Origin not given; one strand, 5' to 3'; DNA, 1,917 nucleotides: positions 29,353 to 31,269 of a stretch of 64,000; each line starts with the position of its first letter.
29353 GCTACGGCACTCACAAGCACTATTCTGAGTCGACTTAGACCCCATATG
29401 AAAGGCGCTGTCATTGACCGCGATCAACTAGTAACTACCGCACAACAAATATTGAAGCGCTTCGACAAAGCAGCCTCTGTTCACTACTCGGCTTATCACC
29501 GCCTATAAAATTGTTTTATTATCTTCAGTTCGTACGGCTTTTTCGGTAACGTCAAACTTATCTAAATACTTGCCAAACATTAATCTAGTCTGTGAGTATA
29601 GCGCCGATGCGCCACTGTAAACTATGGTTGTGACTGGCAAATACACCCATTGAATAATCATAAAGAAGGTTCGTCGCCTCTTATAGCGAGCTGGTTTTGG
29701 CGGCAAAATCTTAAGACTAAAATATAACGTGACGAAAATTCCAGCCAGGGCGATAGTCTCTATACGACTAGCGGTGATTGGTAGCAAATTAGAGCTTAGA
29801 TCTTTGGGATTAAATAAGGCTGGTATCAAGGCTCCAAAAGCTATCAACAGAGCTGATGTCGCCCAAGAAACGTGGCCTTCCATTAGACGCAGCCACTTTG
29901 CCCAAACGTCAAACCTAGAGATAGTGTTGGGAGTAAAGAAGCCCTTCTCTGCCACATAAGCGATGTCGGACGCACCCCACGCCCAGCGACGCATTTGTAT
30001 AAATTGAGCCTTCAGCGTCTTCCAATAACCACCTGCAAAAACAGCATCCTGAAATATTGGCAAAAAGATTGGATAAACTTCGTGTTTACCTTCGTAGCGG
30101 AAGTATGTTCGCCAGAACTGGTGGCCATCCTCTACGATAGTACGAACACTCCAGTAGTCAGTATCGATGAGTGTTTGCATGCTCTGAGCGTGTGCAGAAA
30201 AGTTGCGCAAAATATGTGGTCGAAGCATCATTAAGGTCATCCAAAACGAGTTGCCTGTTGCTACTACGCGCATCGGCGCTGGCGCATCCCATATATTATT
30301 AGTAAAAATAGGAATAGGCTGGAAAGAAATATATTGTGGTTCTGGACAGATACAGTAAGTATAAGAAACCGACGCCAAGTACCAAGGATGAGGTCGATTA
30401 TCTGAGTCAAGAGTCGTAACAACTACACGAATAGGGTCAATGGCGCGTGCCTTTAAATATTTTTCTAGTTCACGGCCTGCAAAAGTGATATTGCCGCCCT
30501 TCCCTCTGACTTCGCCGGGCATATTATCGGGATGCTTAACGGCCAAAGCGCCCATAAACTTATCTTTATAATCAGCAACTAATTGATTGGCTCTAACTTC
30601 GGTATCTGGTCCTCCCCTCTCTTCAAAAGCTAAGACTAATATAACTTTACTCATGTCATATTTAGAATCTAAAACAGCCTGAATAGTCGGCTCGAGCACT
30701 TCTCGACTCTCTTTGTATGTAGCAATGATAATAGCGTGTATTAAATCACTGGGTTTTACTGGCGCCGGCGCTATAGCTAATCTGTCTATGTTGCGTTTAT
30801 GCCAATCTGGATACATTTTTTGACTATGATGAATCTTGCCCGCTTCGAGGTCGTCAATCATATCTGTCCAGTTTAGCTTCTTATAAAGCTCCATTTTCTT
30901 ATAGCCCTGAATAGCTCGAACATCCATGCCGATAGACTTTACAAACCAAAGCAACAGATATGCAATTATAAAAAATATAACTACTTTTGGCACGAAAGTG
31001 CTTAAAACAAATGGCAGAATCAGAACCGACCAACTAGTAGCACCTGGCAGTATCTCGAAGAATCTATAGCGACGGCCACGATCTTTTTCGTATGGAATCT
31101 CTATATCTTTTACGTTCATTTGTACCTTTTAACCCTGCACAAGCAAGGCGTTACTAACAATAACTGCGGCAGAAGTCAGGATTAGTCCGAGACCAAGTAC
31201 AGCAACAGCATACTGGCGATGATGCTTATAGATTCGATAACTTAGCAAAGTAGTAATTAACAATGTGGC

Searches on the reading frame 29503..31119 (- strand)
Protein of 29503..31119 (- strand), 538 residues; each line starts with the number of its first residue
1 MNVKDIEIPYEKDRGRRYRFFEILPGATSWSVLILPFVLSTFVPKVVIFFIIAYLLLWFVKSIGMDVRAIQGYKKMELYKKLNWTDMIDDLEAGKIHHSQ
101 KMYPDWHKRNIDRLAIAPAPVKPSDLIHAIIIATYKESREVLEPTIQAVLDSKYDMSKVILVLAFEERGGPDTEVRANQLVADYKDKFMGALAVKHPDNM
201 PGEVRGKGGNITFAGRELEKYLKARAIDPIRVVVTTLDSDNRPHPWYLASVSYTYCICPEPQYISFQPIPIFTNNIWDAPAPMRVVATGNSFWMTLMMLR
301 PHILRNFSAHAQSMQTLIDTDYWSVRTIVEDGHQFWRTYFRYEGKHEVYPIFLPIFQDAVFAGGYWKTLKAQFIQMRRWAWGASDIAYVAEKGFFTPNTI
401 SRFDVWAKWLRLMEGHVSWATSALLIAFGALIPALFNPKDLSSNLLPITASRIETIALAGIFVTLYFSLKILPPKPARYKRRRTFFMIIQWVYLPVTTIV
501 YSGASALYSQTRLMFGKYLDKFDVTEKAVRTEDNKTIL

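Call 12: search_protein_families(library=pfam, proteins=[window:29503-31119:-], max_evalue=0.001)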
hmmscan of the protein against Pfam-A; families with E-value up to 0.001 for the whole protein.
window:29503-31119:- (538 aa): 1 family
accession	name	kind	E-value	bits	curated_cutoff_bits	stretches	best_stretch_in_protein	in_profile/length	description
PF13632.12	Glyco_trans_2_3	-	0.0002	21.7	27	1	234-432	2-178/198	Glycosyl transferase family group 2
